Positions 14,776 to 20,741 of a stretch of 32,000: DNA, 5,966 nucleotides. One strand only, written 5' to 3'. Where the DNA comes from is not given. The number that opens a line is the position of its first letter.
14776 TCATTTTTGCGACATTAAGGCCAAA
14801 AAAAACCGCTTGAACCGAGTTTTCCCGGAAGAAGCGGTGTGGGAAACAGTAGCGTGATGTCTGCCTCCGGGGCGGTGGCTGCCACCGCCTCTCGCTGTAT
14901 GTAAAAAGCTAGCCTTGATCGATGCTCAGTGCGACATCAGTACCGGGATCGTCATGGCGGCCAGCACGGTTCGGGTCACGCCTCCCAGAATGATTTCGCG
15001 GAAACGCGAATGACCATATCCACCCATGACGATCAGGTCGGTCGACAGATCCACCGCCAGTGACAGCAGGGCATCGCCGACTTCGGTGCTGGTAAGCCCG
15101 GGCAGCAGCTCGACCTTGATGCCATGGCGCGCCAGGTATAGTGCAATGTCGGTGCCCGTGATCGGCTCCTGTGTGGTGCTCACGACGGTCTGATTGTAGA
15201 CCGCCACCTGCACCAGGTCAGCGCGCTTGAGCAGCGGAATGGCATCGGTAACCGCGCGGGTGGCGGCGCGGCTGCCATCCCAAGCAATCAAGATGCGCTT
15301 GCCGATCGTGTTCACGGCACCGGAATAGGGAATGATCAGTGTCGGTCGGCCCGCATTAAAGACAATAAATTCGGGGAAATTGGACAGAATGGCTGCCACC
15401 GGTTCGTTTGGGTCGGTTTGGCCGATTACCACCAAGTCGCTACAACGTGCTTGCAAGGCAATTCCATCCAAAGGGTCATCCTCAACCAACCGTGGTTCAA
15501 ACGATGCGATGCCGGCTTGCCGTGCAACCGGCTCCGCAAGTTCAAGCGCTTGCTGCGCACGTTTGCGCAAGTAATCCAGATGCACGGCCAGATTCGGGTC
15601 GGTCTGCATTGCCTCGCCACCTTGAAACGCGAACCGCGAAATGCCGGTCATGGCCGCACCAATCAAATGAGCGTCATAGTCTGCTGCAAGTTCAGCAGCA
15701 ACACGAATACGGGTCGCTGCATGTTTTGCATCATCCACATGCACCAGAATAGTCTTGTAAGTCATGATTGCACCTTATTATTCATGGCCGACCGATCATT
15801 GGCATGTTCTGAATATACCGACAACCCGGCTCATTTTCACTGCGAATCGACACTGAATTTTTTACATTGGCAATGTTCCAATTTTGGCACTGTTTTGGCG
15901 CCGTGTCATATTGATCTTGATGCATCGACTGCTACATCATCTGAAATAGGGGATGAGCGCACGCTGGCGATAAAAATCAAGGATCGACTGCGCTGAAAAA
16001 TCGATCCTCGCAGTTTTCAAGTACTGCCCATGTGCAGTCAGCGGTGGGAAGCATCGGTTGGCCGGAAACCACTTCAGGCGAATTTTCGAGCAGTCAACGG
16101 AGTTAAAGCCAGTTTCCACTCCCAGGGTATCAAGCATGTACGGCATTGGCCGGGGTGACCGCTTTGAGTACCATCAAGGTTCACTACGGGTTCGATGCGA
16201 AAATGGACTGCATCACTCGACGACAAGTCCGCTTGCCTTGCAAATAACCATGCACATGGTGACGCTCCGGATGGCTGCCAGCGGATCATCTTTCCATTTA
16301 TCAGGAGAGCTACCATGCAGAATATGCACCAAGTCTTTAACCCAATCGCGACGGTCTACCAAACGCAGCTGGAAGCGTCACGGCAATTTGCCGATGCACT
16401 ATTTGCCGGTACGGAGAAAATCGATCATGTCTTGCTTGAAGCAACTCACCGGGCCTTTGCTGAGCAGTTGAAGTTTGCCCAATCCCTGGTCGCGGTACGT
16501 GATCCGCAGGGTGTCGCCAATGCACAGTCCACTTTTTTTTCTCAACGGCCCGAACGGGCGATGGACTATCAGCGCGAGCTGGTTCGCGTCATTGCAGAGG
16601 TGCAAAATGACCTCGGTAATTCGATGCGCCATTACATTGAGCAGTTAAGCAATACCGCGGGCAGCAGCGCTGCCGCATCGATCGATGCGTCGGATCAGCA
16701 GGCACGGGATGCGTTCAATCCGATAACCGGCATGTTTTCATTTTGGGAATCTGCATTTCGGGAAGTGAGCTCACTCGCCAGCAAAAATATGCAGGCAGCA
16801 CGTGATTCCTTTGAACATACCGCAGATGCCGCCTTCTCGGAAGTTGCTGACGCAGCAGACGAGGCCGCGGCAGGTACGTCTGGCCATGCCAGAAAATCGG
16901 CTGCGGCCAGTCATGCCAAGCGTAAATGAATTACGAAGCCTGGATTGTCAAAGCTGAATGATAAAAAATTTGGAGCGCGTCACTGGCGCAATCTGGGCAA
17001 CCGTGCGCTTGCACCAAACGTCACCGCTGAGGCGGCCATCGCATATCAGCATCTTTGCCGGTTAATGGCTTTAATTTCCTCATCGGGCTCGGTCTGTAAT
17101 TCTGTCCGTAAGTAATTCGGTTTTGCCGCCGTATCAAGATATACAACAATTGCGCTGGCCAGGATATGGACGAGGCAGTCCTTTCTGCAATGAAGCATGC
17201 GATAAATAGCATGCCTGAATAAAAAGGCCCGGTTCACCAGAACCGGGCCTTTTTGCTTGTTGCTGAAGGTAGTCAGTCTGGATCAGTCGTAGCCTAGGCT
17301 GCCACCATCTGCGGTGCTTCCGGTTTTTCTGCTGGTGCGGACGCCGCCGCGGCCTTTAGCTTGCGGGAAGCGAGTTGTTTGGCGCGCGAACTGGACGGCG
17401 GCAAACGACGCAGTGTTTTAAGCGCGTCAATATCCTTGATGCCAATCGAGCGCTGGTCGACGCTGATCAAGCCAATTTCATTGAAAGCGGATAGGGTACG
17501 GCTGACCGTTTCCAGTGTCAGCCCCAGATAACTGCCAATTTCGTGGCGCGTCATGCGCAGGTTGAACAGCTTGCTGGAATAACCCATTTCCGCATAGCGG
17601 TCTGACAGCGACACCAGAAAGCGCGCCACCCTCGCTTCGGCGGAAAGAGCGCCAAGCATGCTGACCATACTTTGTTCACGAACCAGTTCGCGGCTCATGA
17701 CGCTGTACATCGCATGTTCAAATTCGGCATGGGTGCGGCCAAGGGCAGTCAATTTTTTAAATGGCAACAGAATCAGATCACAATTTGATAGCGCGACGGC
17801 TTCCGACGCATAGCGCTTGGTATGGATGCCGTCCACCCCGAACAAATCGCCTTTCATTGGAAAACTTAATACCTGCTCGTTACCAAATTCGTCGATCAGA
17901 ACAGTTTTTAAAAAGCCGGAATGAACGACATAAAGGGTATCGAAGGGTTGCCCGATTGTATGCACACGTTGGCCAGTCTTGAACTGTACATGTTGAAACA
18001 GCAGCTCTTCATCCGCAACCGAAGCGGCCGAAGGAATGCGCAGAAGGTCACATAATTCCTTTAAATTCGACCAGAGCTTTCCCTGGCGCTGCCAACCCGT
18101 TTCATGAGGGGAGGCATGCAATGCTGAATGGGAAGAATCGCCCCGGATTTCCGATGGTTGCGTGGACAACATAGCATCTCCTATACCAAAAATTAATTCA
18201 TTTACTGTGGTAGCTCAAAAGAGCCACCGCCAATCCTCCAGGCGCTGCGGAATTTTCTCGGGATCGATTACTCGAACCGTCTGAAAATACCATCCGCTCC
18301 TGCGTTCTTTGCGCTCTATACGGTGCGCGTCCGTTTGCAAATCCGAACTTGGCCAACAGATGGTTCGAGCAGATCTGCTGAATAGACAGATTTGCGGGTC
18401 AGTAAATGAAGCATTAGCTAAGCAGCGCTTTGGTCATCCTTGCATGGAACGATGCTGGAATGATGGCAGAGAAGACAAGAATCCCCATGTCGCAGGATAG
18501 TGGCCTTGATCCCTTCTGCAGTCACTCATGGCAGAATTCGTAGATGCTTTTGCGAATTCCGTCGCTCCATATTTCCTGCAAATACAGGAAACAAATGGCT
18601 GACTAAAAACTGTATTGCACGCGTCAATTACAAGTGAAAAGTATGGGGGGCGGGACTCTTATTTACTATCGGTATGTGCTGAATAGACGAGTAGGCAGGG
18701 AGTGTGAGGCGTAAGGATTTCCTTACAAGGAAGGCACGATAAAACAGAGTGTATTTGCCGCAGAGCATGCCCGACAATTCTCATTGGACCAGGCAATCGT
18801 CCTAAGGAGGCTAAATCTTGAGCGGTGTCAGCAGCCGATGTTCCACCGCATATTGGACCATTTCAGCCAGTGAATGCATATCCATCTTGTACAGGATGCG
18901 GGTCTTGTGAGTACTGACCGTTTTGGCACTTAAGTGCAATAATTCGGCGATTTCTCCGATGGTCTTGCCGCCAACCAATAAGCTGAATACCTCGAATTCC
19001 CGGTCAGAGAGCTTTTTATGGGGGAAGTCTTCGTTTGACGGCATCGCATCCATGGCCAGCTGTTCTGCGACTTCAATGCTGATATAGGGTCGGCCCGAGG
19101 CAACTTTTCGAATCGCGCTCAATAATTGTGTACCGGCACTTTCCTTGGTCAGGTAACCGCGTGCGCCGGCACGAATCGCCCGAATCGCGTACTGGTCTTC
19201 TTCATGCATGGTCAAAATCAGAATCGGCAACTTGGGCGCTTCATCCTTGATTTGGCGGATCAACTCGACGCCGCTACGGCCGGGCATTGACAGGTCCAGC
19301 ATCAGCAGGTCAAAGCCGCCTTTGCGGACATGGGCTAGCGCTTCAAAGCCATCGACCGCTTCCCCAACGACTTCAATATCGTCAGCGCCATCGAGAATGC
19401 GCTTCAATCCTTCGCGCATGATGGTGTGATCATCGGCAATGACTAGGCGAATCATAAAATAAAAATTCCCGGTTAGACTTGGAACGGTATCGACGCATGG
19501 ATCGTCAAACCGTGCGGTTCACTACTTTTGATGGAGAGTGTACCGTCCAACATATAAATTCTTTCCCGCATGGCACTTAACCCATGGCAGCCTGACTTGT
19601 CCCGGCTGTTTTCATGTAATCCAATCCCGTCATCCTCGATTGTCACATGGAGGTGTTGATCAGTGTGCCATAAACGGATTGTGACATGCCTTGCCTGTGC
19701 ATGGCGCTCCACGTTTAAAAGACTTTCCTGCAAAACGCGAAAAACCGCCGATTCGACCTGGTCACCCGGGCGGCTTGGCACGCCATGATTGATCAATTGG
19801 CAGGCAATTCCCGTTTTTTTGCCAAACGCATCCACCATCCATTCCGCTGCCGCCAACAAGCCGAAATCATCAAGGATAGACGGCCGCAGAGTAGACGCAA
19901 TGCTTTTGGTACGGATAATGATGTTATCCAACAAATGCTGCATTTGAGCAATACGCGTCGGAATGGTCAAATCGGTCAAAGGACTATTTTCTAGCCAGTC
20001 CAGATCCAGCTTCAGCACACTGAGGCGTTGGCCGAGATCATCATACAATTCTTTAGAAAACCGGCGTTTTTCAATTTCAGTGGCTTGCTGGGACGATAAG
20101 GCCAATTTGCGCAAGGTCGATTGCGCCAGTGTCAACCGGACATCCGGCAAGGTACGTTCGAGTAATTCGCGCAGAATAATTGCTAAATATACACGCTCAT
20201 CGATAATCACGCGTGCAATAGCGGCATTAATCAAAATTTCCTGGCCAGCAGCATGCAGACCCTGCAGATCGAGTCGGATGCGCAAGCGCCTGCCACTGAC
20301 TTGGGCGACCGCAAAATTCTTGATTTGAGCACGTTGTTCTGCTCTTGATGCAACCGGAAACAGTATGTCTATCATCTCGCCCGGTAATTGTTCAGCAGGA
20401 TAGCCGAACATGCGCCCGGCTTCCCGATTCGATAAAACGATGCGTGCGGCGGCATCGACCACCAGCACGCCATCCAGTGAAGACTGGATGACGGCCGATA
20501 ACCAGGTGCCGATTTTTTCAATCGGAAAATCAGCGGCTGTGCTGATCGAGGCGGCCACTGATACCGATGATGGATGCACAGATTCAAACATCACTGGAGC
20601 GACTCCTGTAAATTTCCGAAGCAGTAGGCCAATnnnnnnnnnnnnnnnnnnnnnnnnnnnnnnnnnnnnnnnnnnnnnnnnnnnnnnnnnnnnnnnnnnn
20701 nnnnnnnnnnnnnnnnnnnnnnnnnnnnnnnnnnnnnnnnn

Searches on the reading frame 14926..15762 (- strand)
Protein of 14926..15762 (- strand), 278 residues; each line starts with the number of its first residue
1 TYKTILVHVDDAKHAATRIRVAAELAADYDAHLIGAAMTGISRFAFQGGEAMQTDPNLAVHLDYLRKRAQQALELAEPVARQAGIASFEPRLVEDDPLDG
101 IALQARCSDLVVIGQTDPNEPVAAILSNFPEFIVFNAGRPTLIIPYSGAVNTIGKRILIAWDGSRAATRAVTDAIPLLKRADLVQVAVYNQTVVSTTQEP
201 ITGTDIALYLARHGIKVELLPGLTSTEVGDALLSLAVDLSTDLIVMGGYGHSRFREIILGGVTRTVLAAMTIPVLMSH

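Call 29: search_protein_families(library=pfam, proteins=[window:14926-15762:-], max_evalue=0.001)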
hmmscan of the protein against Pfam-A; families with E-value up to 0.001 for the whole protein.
window:14926-15762:- (278 aa): 1 family
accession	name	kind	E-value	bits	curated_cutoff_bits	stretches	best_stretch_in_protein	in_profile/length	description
PF00582.32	Usp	-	2.6e-17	64.1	24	2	155-276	3-139/141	Universal stress protein family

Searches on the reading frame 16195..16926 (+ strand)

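Call 29: search_protein_families(library=pfam, proteins=[window:16195-16926:+], max_evalue=0.001)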
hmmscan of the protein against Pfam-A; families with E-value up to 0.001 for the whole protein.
window:16195-16926:+ (244 aa): 1 family
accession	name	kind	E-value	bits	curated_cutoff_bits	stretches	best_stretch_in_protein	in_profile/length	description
PF09361.15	Phasin_2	-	1.5e-17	64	24.9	1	53-144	5-96/100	Phasin protein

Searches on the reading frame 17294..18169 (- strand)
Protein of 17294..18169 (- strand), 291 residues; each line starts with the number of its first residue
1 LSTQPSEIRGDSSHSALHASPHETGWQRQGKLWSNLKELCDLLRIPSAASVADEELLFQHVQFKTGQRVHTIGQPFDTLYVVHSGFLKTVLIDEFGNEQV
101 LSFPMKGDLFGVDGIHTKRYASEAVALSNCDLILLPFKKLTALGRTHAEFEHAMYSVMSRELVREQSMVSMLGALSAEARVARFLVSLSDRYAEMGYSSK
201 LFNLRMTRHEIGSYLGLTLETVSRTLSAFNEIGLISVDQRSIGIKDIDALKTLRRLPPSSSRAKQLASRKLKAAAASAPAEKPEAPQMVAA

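Call 30: search_protein_families(library=pfam, proteins=[window:17294-18169:-], max_evalue=0.001)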
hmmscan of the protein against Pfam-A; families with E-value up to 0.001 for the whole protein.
window:17294-18169:- (291 aa): 3 families
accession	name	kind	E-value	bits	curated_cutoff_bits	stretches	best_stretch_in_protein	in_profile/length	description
PF13545.12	HTH_Crp_2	-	1.5e-18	66.9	27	1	179-252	1-69/70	Crp-like helix-turn-helix domain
PF00027.35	cNMP_binding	-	2.1e-13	50.5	27.5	1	61-145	2-87/89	Cyclic nucleotide-binding domain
PF00325.26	Crp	-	3.2e-12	46.4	21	1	204-235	1-32/32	Bacterial regulatory proteins, crp family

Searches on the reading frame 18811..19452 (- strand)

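Call 30: search_protein_families(library=pfam, proteins=[window:18811-19452:-], max_evalue=0.001)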
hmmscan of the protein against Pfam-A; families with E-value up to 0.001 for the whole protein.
window:18811-19452:- (213 aa): 4 families
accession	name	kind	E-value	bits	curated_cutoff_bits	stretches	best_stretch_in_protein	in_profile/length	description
PF00072.30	Response_reg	-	2.6e-30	105.3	30.2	1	4-115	2-111/111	Response regulator receiver domain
PF00196.25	GerE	-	3.2e-16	59.2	23.5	1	147-202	2-57/57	Bacterial regulatory proteins, luxR family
PF08281.18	Sigma70_r4_2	-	1.8e-07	31.1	25.7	1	147-190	10-54/54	Sigma-70, region 4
PF04545.22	Sigma70_r4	-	7e-05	22.7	24.1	1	147-189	4-47/50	Sigma-70, region 4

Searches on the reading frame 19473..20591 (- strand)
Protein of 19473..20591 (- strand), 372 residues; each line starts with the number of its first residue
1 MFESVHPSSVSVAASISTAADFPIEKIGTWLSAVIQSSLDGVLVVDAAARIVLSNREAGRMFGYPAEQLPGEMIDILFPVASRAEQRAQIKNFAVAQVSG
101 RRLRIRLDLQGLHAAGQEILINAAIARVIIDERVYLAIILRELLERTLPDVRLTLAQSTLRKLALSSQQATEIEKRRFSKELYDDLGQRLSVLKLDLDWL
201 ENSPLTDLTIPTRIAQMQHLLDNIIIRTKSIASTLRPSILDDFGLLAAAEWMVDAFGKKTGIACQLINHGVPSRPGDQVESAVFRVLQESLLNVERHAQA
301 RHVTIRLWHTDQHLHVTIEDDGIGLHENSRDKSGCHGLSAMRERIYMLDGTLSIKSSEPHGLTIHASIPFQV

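Call 30: search_protein_families(library=pfam, proteins=[window:19473-20591:-], max_evalue=0.001)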
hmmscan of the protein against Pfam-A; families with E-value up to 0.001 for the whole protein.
window:19473-20591:- (372 aa): 6 families
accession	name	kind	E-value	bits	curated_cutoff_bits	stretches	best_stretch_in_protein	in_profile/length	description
PF02518.31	HATPase_c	-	2.3e-12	47.7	26.4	1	280-371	3-110/111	Histidine kinase-, DNA gyrase B-, and HSP90-like ATPase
PF00989.32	PAS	-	4.4e-12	46.4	22.6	1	32-110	4-83/113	PAS fold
PF07730.19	HisKA_3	-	7.7e-07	30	24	1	174-239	1-67/68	Histidine kinase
PF13188.13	PAS_8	-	1.3e-05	25.4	21.8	1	31-83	3-52/65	PAS domain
PF13426.13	PAS_9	-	2.6e-05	24.9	27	1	40-141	2-99/103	PAS domain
PF12860.13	PAS_7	-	0.00028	21.5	27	1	40-74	6-41/115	PAS fold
